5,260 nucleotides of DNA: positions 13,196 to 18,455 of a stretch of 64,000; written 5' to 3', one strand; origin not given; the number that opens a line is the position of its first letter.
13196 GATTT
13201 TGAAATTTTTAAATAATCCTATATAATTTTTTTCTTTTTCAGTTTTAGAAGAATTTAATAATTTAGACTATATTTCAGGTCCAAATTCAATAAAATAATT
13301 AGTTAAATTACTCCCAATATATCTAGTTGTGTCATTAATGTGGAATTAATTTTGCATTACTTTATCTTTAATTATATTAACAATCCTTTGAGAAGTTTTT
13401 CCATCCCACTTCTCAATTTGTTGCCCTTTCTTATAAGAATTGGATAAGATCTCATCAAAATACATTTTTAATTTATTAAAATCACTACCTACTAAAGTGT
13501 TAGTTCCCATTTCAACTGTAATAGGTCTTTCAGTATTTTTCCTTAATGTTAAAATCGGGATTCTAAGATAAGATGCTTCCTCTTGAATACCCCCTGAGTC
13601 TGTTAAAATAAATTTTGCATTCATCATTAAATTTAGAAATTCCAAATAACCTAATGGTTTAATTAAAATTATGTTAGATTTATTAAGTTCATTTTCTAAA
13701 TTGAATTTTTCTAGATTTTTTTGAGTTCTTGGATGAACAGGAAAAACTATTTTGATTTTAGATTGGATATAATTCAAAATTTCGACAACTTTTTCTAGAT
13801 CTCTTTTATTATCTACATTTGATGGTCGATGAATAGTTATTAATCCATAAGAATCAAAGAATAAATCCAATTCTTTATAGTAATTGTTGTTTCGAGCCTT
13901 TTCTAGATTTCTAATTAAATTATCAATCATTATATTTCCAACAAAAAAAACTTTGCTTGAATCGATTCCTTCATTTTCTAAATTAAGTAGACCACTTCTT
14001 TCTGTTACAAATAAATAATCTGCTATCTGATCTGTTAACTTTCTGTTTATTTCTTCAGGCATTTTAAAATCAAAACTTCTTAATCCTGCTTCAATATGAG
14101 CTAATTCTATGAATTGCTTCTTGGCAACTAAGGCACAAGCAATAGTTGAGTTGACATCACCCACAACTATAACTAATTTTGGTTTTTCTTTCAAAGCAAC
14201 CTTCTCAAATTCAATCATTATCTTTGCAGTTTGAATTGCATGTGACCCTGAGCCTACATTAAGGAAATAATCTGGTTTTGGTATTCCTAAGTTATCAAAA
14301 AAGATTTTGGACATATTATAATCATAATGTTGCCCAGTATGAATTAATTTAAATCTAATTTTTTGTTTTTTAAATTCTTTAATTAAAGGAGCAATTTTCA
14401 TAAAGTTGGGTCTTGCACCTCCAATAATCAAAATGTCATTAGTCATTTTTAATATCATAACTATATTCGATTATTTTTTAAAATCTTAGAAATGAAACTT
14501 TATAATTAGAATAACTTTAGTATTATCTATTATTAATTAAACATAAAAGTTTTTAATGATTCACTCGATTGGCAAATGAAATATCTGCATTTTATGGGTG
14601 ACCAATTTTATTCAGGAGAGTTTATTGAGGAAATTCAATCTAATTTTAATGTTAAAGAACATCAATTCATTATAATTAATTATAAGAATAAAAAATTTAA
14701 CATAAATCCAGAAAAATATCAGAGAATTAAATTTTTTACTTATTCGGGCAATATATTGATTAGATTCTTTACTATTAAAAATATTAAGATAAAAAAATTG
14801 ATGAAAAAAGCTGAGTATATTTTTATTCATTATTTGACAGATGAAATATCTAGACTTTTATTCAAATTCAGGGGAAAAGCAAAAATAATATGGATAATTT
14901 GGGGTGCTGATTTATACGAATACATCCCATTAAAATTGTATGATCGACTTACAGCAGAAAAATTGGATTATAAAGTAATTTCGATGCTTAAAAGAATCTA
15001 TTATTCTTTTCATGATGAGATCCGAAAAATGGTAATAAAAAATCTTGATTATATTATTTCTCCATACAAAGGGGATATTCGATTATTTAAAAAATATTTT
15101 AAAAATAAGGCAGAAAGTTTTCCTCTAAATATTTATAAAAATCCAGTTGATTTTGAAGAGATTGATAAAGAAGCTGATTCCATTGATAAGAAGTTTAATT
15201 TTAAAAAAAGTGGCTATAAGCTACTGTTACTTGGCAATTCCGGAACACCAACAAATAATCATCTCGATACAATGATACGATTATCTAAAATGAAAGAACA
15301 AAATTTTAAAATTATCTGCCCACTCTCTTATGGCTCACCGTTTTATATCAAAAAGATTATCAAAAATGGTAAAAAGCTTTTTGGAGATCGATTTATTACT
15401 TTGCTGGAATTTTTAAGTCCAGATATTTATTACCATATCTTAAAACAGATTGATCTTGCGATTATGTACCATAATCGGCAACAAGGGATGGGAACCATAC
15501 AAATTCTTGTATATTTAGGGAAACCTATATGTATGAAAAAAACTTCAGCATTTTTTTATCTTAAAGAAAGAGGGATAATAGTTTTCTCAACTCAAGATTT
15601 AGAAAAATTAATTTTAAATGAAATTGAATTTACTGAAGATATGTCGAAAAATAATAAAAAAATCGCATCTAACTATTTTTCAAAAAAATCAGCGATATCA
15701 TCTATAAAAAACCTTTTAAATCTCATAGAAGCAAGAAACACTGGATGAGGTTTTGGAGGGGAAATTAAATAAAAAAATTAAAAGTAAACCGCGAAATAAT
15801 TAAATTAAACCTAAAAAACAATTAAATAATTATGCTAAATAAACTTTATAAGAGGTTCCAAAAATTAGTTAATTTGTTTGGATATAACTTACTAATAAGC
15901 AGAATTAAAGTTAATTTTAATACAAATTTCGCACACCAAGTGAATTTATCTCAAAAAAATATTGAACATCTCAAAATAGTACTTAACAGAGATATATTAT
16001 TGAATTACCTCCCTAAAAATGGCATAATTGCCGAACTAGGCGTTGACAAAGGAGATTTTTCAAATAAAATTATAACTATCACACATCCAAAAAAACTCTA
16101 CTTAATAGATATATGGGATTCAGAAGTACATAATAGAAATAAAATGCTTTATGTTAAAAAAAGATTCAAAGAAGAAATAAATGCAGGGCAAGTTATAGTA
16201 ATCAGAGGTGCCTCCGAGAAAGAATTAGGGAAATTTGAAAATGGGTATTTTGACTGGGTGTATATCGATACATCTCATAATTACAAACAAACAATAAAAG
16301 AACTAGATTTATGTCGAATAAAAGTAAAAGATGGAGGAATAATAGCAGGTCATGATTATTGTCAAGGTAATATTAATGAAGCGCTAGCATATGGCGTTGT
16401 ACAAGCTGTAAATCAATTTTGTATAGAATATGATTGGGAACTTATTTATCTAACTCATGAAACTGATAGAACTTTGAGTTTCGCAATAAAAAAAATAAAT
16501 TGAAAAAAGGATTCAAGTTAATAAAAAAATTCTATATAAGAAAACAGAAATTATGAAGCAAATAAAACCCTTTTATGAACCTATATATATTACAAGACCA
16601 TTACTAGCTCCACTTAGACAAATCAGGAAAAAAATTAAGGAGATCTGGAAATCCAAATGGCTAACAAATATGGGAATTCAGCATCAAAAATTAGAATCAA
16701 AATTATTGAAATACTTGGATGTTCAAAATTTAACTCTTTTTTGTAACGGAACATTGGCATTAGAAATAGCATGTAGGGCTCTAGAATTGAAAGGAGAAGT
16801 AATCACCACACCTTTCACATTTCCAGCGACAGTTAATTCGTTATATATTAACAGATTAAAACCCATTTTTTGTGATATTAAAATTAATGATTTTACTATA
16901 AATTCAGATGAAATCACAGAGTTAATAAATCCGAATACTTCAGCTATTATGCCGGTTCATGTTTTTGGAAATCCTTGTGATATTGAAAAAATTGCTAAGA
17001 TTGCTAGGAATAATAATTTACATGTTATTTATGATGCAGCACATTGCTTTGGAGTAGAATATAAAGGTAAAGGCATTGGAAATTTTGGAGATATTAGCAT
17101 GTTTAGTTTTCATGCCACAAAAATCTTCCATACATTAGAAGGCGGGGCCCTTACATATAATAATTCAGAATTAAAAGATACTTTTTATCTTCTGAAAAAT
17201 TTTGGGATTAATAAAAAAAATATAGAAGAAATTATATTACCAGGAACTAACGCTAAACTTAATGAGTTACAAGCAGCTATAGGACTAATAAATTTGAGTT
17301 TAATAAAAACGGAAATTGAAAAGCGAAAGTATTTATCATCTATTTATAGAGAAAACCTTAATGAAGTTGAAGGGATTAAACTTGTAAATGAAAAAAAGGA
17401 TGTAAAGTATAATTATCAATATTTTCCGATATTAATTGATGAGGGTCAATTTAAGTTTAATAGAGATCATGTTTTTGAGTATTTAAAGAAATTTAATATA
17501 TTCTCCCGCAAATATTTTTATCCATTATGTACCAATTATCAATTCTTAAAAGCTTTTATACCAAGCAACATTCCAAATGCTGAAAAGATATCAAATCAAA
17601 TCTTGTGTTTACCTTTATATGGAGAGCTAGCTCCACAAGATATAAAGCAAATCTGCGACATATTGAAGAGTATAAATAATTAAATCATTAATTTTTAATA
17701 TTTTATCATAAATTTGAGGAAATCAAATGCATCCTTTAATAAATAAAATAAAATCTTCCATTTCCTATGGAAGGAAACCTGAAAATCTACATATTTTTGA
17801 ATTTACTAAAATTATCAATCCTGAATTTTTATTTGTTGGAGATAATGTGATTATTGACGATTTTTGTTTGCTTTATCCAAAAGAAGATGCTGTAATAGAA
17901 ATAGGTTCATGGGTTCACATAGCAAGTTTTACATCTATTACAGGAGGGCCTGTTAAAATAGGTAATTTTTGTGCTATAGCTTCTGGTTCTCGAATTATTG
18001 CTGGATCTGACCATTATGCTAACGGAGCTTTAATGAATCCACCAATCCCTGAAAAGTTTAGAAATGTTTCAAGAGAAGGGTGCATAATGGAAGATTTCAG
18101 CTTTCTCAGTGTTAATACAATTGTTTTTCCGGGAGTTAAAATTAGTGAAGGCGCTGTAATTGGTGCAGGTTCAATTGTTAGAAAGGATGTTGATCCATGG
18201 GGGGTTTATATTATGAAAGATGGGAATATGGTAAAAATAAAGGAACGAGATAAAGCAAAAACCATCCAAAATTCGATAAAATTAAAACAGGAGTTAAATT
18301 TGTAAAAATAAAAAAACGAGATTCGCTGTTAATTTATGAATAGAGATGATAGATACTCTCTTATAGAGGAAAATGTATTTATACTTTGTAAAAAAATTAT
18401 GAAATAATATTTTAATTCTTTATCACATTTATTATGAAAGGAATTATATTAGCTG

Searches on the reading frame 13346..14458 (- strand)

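Call 13: search_protein_families(library=pfam, proteins=[window:13346-14458:-], max_evalue=0.001)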
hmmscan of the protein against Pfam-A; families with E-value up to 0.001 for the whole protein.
window:13346-14458:- (370 aa): 1 family
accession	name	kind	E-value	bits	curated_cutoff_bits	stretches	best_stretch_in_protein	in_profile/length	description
PF02350.25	Epimerase_2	-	5.3e-105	351.5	30.6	1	30-364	4-347/347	UDP-N-acetylglucosamine 2-epimerase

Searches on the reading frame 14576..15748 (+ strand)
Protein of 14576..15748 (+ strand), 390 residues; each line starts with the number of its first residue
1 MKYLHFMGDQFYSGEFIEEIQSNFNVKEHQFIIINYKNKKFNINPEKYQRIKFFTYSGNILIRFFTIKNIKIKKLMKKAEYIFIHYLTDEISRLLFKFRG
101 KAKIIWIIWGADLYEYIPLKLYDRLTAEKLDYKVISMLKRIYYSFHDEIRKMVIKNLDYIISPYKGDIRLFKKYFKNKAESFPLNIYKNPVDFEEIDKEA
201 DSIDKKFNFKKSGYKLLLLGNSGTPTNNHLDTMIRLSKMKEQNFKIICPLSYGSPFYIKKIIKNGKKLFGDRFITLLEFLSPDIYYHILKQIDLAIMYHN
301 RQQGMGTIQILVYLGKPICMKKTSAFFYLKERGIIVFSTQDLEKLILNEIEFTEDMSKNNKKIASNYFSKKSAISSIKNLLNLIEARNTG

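Call 13: search_protein_families(library=pfam, proteins=[window:14576-15748:+], max_evalue=0.001)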
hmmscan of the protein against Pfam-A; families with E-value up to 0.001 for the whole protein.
window:14576-15748:+ (390 aa): 2 families
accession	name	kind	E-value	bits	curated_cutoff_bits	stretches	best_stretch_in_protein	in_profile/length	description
PF07429.17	Glyco_transf_56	-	1.9e-23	83.6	25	1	28-350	36-326/358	4-alpha-L-fucosyltransferase glycosyl transferase group 56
PF13477.12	Glyco_trans_4_2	-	0.00084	20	23.4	1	24-120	20-117/139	Glycosyl transferase 4-like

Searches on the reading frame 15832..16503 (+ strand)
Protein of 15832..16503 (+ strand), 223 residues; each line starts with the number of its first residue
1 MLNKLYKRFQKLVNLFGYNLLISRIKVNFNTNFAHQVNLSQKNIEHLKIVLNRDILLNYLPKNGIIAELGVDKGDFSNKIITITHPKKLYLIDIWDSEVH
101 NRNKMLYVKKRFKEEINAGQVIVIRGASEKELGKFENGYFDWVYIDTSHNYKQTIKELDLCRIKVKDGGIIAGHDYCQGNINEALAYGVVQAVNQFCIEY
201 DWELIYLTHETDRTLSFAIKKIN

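Call 13: search_protein_families(library=pfam, proteins=[window:15832-16503:+], max_evalue=0.001)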
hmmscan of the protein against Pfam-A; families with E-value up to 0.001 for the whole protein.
window:15832-16503:+ (223 aa): 1 family
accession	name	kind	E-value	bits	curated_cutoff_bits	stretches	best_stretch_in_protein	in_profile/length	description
PF13578.12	Methyltransf_24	-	1.7e-13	51.8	26.3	1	68-176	2-105/105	Methyltransferase domain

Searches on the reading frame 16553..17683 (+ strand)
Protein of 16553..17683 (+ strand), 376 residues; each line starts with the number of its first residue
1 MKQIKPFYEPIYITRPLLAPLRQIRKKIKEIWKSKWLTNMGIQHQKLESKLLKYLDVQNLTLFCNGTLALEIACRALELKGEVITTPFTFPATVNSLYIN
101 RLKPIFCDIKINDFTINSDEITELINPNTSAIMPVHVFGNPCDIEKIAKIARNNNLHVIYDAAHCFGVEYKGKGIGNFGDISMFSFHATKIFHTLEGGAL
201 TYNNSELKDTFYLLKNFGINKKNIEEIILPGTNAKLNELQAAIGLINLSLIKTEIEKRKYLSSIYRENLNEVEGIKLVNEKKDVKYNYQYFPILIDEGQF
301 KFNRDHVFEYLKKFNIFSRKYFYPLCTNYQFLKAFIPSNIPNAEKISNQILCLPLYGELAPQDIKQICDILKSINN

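Call 54: search_protein_families(library=pfam, proteins=[window:16553-17683:+], max_evalue=0.00001)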
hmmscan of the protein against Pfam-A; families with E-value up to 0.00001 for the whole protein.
window:16553-17683:+ (376 aa): 1 family
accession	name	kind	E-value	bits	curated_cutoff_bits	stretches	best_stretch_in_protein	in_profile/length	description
PF01041.23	DegT_DnrJ_EryC1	-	1.8e-97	327.2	19.8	1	24-371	7-359/360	DegT/DnrJ/EryC1/StrS aminotransferase family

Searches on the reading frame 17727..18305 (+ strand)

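Call 54: search_protein_families(library=pfam, proteins=[window:17727-18305:+], max_evalue=0.00001)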
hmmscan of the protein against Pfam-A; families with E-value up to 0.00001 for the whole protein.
window:17727-18305:+ (192 aa): 1 family
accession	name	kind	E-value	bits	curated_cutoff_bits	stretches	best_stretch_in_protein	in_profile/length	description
PF00132.30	Hexapep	-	2e-09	37.1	27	0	128-152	11-35/36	Bacterial transferase hexapeptide (six repeats)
